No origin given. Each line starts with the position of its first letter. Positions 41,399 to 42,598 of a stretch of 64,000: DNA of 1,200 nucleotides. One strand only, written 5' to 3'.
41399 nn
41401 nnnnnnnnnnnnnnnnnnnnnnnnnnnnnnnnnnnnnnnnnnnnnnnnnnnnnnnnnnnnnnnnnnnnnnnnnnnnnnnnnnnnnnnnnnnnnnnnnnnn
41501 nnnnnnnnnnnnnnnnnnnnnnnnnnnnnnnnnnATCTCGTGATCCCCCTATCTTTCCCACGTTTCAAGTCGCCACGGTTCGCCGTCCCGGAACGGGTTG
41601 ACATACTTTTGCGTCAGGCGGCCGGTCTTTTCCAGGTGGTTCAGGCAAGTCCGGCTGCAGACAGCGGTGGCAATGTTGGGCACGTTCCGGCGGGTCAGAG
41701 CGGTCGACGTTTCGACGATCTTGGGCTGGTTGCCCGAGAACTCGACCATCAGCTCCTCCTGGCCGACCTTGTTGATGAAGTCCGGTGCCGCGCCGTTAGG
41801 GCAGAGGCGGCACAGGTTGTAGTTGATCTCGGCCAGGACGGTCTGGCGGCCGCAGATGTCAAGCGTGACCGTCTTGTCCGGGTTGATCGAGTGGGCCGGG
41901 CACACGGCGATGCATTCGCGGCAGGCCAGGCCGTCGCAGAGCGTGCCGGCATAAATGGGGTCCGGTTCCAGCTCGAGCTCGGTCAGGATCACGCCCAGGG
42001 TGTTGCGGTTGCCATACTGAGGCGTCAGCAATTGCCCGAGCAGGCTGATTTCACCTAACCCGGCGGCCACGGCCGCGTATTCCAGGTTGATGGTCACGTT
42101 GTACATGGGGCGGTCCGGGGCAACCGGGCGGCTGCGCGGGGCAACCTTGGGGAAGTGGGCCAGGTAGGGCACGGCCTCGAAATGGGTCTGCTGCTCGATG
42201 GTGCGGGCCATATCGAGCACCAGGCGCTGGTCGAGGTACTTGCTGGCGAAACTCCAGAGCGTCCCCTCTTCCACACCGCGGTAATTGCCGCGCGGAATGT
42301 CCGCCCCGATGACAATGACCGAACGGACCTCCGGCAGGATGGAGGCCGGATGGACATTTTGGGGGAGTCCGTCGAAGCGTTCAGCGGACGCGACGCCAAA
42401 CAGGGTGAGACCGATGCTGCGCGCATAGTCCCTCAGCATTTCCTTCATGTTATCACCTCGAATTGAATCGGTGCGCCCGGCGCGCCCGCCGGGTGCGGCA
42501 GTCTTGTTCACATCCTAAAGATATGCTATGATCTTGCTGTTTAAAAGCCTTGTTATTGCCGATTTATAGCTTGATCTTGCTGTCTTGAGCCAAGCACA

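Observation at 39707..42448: Operon of three tandem QueG/reductive-dehalogenase-like Fe-S paralogues that fits neither known role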

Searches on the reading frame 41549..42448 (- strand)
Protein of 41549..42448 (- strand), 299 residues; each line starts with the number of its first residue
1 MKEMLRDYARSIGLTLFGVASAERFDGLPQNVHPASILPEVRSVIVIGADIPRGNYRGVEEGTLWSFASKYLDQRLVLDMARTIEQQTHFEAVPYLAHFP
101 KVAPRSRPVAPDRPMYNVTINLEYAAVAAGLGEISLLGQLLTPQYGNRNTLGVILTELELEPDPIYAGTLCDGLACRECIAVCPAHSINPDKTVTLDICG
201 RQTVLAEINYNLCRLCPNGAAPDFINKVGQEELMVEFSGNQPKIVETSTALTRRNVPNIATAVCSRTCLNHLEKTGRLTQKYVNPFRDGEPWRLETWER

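Call 3: search_protein_families(library=pfam, proteins=[window:41549-42448:-], max_evalue=1)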
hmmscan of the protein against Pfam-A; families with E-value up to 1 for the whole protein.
window:41549-42448:- (299 aa): 2 families
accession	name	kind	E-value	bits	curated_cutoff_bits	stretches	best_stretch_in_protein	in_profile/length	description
PF12837.12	Fer4_6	-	0.0062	16.9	25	1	170-187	8-23/24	4Fe-4S binding domain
PF13484.11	Fer4_16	-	0.098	13.9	30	1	175-199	4-29/66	4Fe-4S double cluster binding domain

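Call 4: search_protein_families(library=ncbifam, proteins=[window:41549-42448:-], max_evalue=1)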
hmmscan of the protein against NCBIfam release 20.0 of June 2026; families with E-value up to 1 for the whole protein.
window:41549-42448:- (299 aa): 7 families
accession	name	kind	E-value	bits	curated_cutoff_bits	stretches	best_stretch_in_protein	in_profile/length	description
TIGR02486.1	RDH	subfamily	2.8e-11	43.8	160.35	1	125-202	156-236/314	reductive dehalogenase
TIGR00276.1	TIGR00276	equivalog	1.5e-07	30.7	200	1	126-194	137-202/337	tRNA epoxyqueuosine(34) reductase QueG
NF004538.0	PRK05888.1-4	equivalog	0.017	14.7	135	1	174-216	64-105/162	NADH-quinone oxidoreductase subunit NuoI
TIGR02179.1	PorD_KorD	subfamily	0.019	15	60.05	1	164-216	20-60/78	2-oxoacid:acceptor oxidoreductase, delta subunit, pyruvate/2-ketoisovalerate family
TIGR01971.1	NuoI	subfamily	0.056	13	113.05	1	174-218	45-88/121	NADH-quinone oxidoreductase, chain I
TIGR04270.1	Rama_corrin_act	subfamily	0.063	11.6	500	1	167-189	506-528/534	methylamine methyltransferase corrinoid protein reductive activase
NF004539.0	PRK05888.1-5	equivalog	0.13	12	225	1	174-216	64-105/162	NADH-quinone oxidoreductase subunit NuoI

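Call 5: search_solved_structures(query=window:41549-42448:-, max_evalue=10, show_alignments=3)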
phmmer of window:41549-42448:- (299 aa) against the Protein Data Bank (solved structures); distinct sequences matched with E-value up to 10: 9.
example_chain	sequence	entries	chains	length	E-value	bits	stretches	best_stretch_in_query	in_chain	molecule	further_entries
8q4h_A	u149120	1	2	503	1e-06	31.8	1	125-193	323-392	Tetrachloroethene reductive dehalogenase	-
5d6s_A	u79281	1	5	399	1.6e-05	27.9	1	126-197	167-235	Epoxyqueuosine reductase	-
4uqu_A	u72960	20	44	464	5.2e-05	26.2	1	126-189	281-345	TETRACHLOROETHENE REDUCTIVE DEHALOGENASE CATALYTIC SUBUNIT PCEA | TETRACHLOROETHENE REDUCTIVE DEHALOGENASE CATALYTIC SUBUNIT | Tetrachloroethene reductive dehal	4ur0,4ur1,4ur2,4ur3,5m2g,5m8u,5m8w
5d08_A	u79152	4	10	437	6.5e-05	25.8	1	126-191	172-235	Epoxyqueuosine reductase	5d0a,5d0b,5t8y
4ras_A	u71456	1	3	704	0.00097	22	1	125-189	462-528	Oxidoreductase, NAD-binding/iron-sulfur cluster-binding protein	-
6zxu_A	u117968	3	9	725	0.001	21.9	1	125-189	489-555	Oxidoreductase, NAD-binding/iron-sulfur cluster-binding protein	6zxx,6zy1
6zy0_A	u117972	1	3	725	0.0011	21.8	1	125-189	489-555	Oxidoreductase, NAD-binding/iron-sulfur cluster-binding protein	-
7b0n_I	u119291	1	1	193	6.8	9.4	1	174-216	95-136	Subunit NUIM of protein NADH:Ubiquinone Oxidoreductase (Complex I)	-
1rgv_A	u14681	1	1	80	8.1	9.1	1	172-233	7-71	ferredoxin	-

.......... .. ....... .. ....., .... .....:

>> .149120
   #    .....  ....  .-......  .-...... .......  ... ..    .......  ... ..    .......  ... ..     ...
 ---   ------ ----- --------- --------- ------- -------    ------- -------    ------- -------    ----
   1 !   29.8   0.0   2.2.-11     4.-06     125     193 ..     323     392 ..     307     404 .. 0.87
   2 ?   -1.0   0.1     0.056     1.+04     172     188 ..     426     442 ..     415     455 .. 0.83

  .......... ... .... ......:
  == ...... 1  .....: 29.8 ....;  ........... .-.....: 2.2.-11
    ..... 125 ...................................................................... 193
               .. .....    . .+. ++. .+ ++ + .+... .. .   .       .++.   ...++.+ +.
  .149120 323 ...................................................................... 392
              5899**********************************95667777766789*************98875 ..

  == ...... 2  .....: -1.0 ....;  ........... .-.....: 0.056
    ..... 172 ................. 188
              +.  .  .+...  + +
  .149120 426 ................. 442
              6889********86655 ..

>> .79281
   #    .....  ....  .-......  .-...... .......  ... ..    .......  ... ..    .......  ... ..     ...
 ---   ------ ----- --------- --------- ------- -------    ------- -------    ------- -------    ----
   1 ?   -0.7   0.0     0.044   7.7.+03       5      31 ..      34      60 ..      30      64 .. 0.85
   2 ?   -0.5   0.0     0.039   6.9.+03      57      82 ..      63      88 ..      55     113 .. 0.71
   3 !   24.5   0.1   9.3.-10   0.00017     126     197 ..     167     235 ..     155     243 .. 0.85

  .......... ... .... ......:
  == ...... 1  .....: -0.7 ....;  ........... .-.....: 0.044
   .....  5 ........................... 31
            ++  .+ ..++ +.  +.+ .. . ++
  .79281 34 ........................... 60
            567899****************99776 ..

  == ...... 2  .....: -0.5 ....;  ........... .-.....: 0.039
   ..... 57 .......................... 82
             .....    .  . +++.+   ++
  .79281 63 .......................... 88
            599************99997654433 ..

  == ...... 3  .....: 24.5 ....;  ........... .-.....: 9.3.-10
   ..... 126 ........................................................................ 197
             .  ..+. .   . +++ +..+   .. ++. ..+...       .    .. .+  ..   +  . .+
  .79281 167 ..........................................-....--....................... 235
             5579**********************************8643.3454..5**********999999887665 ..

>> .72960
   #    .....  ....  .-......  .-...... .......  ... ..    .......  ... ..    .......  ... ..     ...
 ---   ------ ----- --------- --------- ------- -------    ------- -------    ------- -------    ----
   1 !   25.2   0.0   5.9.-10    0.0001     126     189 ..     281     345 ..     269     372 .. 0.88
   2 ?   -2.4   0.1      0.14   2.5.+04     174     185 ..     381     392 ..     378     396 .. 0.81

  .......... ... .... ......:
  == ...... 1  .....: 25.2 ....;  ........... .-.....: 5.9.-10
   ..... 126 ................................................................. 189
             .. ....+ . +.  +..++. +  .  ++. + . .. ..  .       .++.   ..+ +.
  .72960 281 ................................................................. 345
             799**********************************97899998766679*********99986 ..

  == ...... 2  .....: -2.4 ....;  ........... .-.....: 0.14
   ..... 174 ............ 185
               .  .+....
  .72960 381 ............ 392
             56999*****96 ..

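Call 6: find_homologous_proteins(query=window:41549-42448:-)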
Query window:41549-42448:- (299 aa): 206 proteins with E <= 0.001 among 1805 candidates; the best 120 are listed.
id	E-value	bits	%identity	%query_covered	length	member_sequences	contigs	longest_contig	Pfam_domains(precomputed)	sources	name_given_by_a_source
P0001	1.6e-192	657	96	100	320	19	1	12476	-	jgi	jgi:ferredoxin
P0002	1.5e-174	598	86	100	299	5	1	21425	-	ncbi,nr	ncbi:MAG: hypothetical protein SCM11_02995 [Bacillota bacterium]|nr:hypothetical protein [Bacillota 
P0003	3.0e-163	561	78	100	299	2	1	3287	-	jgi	jgi:epoxyqueuosine reductase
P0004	6.3e-158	543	79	100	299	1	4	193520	-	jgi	jgi:ferredoxin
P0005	1.0e-144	500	70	100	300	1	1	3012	-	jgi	-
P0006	1.1e-143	496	71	100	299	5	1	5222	-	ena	-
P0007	1.0e-141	490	74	100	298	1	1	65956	-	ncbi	-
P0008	3.4e-138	478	69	100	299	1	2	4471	-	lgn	-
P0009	5.3e-128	445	62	100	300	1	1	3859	-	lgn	-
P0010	1.6e-124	433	62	100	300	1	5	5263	-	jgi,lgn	-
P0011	5.4e-122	425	61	100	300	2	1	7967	-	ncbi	-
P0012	4.7e-119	415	60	100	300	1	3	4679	-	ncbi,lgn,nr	ncbi:MAG: hypothetical protein PHG48_06950 [Eubacteriales bacterium]|nr:hypothetical protein [Eubact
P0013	1.4e-116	407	57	100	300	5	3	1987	-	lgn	-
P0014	4.2e-116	406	61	100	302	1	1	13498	-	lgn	-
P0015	1.1e-113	398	58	100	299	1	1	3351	-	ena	-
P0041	1.6e-50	190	38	91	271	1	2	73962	-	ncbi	ncbi:MAG: hypothetical protein QXE73_04015, partial [Candidatus Bathyarchaeia archaeon]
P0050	5.6e-42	162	35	98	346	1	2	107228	-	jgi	jgi:ferredoxin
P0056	8.2e-41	159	37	99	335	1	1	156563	-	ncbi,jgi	jgi:epoxyqueuosine reductase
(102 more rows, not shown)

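Call 10: find_encoding_contigs(protein=P0004, flank=10000, max_places=3)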
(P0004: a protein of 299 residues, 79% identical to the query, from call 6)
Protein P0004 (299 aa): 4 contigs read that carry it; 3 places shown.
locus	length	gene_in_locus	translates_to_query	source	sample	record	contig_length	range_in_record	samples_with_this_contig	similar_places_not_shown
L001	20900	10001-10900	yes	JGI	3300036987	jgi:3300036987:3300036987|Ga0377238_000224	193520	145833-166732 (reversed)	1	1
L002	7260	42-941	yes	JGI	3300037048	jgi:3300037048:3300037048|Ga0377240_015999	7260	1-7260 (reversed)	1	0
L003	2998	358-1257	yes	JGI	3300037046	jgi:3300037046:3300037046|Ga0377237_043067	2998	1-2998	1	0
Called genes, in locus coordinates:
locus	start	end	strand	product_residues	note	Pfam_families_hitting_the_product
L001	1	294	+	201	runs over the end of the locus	-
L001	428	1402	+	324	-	PF01208:URO-D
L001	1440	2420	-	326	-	PF05448:AXE1, PF02129:Peptidase_S15 (faint), PF00561:Abhydrolase_1 (faint), PF12146:Hydrolase_4 (faint), PF00326:Peptidase_S9 (weak)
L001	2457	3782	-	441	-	PF00535:Glycos_transf_2, PF13641:Glyco_tranf_2_3, PF13704:Glyco_tranf_2_4 (weak), PF13632:Glyco_trans_2_3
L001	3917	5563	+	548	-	PF00753:Lactamase_B, PF16661:Lactamase_B_6, PF23023:Anti-Pycsar_Apyc1 (weak), PF12706:Lactamase_B_2 (weak), PF10996:Beta-Casp, PF07521:RMMBL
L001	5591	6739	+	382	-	PF21088:MS_channel_1st (weak), PF00924:MS_channel_2nd, PF21082:MS_channel_3rd (weak)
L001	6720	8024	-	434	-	PF02127:Peptidase_M18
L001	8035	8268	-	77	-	PF13560:HTH_31, PF12844:HTH_19, PF01381:HTH_3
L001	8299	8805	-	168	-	PF01243:PNPOx_N (weak), PF12900:Pyridox_ox_2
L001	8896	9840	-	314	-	PF00165:HTH_AraC (weak), PF12833:HTH_18, PF00165:HTH_AraC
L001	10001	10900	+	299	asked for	-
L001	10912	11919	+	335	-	-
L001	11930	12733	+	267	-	-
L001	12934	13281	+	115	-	PF02604:PhdYeFM_antitox (weak)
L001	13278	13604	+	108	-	-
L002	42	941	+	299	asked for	-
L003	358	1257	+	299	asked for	-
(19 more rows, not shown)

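Call 16: find_related_loci(query=A2, collection=genome_contigs, flank=8000)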
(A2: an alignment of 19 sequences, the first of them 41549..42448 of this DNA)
Query A2 (299 aa) in genome_contigs; peptide patterns used: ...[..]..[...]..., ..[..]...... (x = any residue, [..] = any of these).
599 stretches matched a pattern (row limit reached: there are more); 247 encode a relative of the query (tblastn E <= 1e-3); the best 80 are kept; 80 distinct loci.
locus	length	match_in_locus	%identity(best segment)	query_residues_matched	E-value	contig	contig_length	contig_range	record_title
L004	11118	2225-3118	57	2-299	3e-121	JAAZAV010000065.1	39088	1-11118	MAG: Clostridiales bacterium isolate AS06rmzACSIP_466 733712_AS06, whole genome shotgun sequence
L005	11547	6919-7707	42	5-294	2e-70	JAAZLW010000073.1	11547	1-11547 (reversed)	MAG: Bacillota bacterium isolate AS23ysBPME_266 54461_AS23, whole genome shotgun sequence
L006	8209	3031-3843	37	2-299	6e-60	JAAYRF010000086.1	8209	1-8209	MAG: Bacillota bacterium isolate AS23ysBPME_168 41509_AS23, whole genome shotgun sequence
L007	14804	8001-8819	37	1-294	1e-59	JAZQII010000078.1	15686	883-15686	MAG: Clostridia bacterium isolate T1900044625_TS20190091.MAGScoT_cleanbin_000022 SGB_931_k141_1220026, whole genome shot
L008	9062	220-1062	36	3-291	4e-59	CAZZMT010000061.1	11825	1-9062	MAG TPA_asm: uncultured Candidatus Bathyarchaeia archaeon isolate binchicken_co25_93 genome assembly, contig: k141_9277,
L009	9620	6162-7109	37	5-294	3e-57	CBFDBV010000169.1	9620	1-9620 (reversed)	MAG TPA_asm: uncultured bacterium isolate SRR26215678_binner123_Refined_74 genome assembly, contig: ERZ25073496.8298, wh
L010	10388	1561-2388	38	3-299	5e-56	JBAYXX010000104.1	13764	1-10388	MAG: Kiritimatiellia bacterium isolate SO_2017_CLC_139 scaffold_6815_c1_PH3_2017, whole genome shotgun sequence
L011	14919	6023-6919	72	1-299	3e-150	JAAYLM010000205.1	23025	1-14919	MAG: Oscillospiraceae bacterium isolate AS15tlH2ME_27 50003_AS15, whole genome shotgun sequence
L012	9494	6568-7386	36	1-294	2e-55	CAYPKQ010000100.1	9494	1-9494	MAG TPA_asm: uncultured Lachnospiraceae bacterium isolate SRP315200_co2_202 genome assembly, contig: NODE_10688_length_9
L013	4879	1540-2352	37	1-292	3e-55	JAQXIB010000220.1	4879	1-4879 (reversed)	MAG: Clostridiales bacterium isolate SUG1214 k141_6118299, whole genome shotgun sequence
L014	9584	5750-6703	34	3-294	2e-55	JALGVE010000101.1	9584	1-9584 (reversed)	MAG: Candidatus Zipacnadia bacterium isolate Meg22_810_Bin_154_2_2 Meg22_810_Bin_154_2_2_scaffold_28597, whole genome sh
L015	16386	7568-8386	36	4-299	6e-55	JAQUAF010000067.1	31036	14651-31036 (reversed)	MAG: Verrucomicrobiia bacterium isolate STC_78 NODE_2942_length_31036_cov_11.397975_Sandtown_C, whole genome shotgun seq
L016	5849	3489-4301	35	1-292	3e-54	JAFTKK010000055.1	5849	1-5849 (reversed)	MAG: Clostridia bacterium isolate RGIG3899 Roe_deer_Cecum-2__c365976, whole genome shotgun sequence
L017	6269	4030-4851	35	1-295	3e-54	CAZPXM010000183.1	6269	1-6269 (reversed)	MAG TPA_asm: uncultured Gemmatimonadaceae bacterium isolate SRP098346_co1_357 genome assembly, contig: NODE_17968_length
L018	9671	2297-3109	37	5-296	4e-54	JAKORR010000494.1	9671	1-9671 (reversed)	MAG: Armatimonadota bacterium isolate all_maxbin.385_sub k201_1150290, whole genome shotgun sequence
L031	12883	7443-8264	38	13-294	2e-51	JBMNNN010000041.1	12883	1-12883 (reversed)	MAG: Christensenellales bacterium isolate SBF912SR1HQ0051 scaffold_16551_c1, whole genome shotgun sequence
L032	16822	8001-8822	36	5-299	2e-51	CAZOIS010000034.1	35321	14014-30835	MAG TPA_asm: uncultured Lentisphaeraceae bacterium isolate SRP220891_co1_81 genome assembly, contig: NODE_2360_length_35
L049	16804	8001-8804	35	5-292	4e-47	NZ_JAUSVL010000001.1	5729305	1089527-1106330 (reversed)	Oligosphaera ethanolica strain DSM 24202 Ga0449375_01, whole genome shotgun sequence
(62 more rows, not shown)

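Call 22: predict_structure(alignment_id=A1)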
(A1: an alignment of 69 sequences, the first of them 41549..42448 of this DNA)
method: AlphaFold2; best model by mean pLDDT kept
length: 299 residues; sequences in the alignment: 69
mean_pLDDT: 86.5   pTM: 0.86
mean pLDDT of the five models: 86.5, 85.6, 85.4, 83.7, 83.7
residues with pLDDT >= 90: 180; 70-90: 83; 50-70: 14; < 50: 22
segments of 3 or more residues with pLDDT < 50: 229-249
pLDDT, mean of each block of 10 residues (from residue 1): 98 98 94 93 98 90 84 95 98 86 76 79 96 95 97 98 98 96 91 91 89 80 63 40 43 71 95 96 91 77
secondary structure, 60 per line:
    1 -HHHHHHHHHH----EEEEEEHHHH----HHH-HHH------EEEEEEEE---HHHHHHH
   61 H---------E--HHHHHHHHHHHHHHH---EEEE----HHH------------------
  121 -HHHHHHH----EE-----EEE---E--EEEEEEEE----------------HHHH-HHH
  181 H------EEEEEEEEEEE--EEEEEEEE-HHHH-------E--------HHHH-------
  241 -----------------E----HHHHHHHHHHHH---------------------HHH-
elements in order: H2-11 E16-21 H22-25 E43-50 H54-61 H74-88 E92-95 H122-128 E140-142 E149-156 H173-176 H178-181 E188-198 E201-208 H210-213 H230-233 H263-274

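Call 26: fold_search(model_id=the predicted structure, library=pdb)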
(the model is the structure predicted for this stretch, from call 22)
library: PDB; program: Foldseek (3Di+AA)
matches with E <= 10: 443; with E <= 0.001: 55
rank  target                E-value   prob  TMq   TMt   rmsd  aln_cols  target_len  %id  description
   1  5d6s_C                1.9e-08  1.00  0.45  0.37   4.5       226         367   20  Structure of epoxyqueuosine reductase from Streptococcus thermophilus. (released 2015-09-23)
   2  5d6s_A                2.1e-08  1.00  0.44  0.36   5.4       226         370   20  Structure of epoxyqueuosine reductase from Streptococcus thermophilus. (released 2015-09-23)
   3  5t8y_A                4.3e-08  1.00  0.43  0.34   6.8       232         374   19  Structure of epoxyqueuosine reductase from Bacillus subtilis with the Asp134 catalytic loop swung out of the active si (released 2016-09-28)
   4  4ur3_C                8.9e-08  1.00  0.45  0.32   8.1       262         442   17  Crystal structure of the PCE reductive dehalogenase from S. multivorans P2(1) crystal form (released 2014-10-15)
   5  4ur2_A                2.7e-07  1.00  0.46  0.32  14.3       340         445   15  Crystal structure of the PCE reductive dehalogenase from S. multivorans in complex with iodide (released 2014-10-15)
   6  4ur3_D                3.0e-07  1.00  0.46  0.32  11.4       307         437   16  Crystal structure of the PCE reductive dehalogenase from S. multivorans P2(1) crystal form (released 2014-10-15)
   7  5maa_A                3.2e-07  1.00  0.47  0.32   7.9       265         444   17  PCE reductive dehalogenase from S. multivorans in complex with 3-bromophenol (released 2017-07-12)
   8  4uqu_A                3.4e-07  1.00  0.46  0.32   7.9       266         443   16  Crystal structure of the tetrachloroethene reductive dehalogenase from Sulfurospirillum multivorans (released 2014-10-15)
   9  4ur3_E                3.4e-07  1.00  0.46  0.32   8.1       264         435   19  Crystal structure of the PCE reductive dehalogenase from S. multivorans P2(1) crystal form (released 2014-10-15)
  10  5t8y_B                3.4e-07  1.00  0.46  0.38  14.5       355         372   14  Structure of epoxyqueuosine reductase from Bacillus subtilis with the Asp134 catalytic loop swung out of the active si (released 2016-09-28)
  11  4ur0_A                4.3e-07  1.00  0.46  0.31   8.0       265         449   17  Crystal structure of the PCE reductive dehalogenase from S. multivorans in complex with trichloroethene (released 2014-10-15)
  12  4ur3_A                4.3e-07  1.00  0.44  0.30   8.1       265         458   18  Crystal structure of the PCE reductive dehalogenase from S. multivorans P2(1) crystal form (released 2014-10-15)
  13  5m8x_B                4.6e-07  1.00  0.45  0.33   8.0       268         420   18  PCE reductive dehalogenase from S. multivorans in complex with 2,4,5-trichlorophenol (released 2017-07-12)
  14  5d0a_C                5.2e-07  1.00  0.45  0.36   5.4       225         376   20  Crystal structure of epoxyqueuosine reductase with cleaved RNA stem loop (released 2016-09-28)
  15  8q4h_A                5.5e-07  1.00  0.41  0.26  15.4       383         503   12  a membrane-bound menaquinol:organohalide oxidoreductase complex RDH complex (released 2023-10-18)
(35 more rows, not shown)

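Call 28: find_encoding_contigs(protein=P0056, flank=8000, max_places=2)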
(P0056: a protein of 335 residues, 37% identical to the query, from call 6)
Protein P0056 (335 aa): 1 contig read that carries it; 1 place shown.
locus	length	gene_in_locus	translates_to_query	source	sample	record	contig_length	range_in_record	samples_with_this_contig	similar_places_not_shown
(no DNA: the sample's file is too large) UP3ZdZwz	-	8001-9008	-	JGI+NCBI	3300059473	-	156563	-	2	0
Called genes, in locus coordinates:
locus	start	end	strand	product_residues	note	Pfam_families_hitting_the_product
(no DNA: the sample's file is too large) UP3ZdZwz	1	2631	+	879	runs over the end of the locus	PF01553:Acyltransferase, PF00501:AMP-binding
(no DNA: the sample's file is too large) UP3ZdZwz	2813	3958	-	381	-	PF20706:GT4-conflict, PF13439:Glyco_transf_4, PF13579:Glyco_trans_4_4, PF00534:Glycos_transf_1, PF13692:Glyco_trans_1_4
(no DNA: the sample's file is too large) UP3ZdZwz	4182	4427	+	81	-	PF02609:Exonuc_VII_S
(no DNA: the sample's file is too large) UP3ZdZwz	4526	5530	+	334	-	PF09992:NAGPA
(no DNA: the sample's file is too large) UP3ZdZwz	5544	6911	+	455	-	PF00919:UPF0004, PF04055:Radical_SAM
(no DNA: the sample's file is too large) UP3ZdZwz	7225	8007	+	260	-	PF08100:Dimerisation (faint), PF09339:HTH_IclR, PF12802:MarR_2 (weak), PF01614:IclR_C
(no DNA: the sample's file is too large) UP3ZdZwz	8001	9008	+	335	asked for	-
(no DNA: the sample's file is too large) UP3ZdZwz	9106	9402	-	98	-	-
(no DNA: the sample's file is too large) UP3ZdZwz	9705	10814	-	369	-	PF01408:GFO_IDH_MocA, PF22725:GFO_IDH_MocA_C3, PF02894:GFO_IDH_MocA_C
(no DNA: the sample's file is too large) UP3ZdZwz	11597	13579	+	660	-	PF00270:DEAD, PF00271:Helicase_C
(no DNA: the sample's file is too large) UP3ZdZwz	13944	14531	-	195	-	PF11181:YflT (faint)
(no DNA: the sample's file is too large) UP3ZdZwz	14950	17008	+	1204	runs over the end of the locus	PF13860:FlgD_ig (weak), PF01436:NHL (faint)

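Call 29: find_encoding_contigs(protein=P0041, flank=8000, max_places=2)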
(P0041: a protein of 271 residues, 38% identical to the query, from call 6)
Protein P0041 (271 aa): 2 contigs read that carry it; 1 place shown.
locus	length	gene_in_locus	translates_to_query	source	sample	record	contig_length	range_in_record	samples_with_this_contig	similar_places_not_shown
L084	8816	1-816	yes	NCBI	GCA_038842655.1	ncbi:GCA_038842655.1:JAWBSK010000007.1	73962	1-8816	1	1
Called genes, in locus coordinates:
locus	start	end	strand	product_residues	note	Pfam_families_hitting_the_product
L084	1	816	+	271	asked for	?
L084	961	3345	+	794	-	PF00941:FAD_binding_5, PF14691:Fer4_20, PF01946:Thi4, PF00070:Pyr_redox (weak), PF07992:Pyr_redox_2, PF13450:NAD_binding_8, PF00941:FAD_binding_5, PF03450:CO_deh_flav_C, +8 more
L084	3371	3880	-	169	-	PF00694:Aconitase_C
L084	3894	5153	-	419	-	PF00330:Aconitase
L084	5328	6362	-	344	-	PF00180:Iso_dh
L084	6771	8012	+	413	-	PF00682:HMGL-like, PF22617:HCS_D2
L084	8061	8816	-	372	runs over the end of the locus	PF01208:URO-D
